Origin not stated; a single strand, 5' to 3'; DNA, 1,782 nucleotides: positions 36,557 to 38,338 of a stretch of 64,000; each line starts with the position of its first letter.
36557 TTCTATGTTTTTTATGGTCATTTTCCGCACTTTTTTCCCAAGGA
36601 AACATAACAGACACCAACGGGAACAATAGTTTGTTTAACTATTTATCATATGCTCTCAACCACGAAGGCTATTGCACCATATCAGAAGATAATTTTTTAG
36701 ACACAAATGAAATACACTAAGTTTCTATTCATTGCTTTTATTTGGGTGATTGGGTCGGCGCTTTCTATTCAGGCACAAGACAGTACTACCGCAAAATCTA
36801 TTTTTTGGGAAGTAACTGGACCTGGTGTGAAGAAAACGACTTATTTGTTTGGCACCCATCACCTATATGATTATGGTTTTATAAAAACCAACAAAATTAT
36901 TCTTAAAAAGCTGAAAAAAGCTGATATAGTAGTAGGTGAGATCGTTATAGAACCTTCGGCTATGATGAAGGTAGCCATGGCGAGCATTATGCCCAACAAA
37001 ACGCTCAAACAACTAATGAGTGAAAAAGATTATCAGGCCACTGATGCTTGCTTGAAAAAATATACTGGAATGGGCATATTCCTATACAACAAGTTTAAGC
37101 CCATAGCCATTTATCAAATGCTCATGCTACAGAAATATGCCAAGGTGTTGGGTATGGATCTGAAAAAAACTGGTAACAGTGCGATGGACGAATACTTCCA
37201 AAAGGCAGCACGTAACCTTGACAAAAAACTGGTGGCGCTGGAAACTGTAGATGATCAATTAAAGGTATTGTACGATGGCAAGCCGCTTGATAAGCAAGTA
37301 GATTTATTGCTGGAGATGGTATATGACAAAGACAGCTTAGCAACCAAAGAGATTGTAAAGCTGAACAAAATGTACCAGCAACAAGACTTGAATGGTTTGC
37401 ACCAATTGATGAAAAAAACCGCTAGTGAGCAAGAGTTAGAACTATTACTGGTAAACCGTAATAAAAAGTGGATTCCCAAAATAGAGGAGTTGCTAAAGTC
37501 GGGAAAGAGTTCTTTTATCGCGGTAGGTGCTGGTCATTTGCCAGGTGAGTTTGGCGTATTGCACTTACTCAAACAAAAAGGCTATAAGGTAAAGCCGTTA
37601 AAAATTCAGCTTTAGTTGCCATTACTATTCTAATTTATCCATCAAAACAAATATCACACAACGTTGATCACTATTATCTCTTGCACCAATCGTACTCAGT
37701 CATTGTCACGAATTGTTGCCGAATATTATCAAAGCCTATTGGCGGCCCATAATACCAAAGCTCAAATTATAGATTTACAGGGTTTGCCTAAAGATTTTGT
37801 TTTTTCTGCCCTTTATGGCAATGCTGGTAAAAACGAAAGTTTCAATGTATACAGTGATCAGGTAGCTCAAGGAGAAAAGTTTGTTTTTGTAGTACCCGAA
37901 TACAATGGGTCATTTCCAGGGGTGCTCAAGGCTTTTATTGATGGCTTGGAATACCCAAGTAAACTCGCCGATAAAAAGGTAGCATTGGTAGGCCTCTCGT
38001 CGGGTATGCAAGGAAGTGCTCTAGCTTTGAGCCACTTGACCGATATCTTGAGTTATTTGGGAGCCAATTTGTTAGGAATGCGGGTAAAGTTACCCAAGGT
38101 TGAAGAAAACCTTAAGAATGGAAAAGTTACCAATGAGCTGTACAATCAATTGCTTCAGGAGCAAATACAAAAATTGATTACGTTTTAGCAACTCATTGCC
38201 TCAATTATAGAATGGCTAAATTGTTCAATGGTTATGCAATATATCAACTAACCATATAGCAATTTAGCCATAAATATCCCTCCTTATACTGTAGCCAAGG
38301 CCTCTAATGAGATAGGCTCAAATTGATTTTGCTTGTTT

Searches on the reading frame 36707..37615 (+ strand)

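Call 20: search_protein_families(library=pfam, proteins=[window:36707-37615:+])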
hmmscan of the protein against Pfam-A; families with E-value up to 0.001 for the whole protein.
window:36707-37615:+ (302 aa): 1 family
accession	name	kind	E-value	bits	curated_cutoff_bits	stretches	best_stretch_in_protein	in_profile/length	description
PF01963.22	TraB_PrgY_gumN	-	2.1e-59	202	26.8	1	33-297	2-263/263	TraB/PrgY/gumN family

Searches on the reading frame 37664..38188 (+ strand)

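Call 21: search_protein_families(library=pfam, proteins=[window:37664-38188:+])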
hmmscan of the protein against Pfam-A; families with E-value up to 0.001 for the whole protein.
window:37664-38188:+ (174 aa): 2 families
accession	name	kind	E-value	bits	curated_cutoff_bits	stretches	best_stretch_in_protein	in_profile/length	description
PF03358.20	FMN_red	-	4.1e-26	91.8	24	1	2-138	3-141/152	NADPH-dependent FMN reductase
PF02525.22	Flavodoxin_2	-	2.6e-10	40.8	27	1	2-135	3-168/198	Flavodoxin-like fold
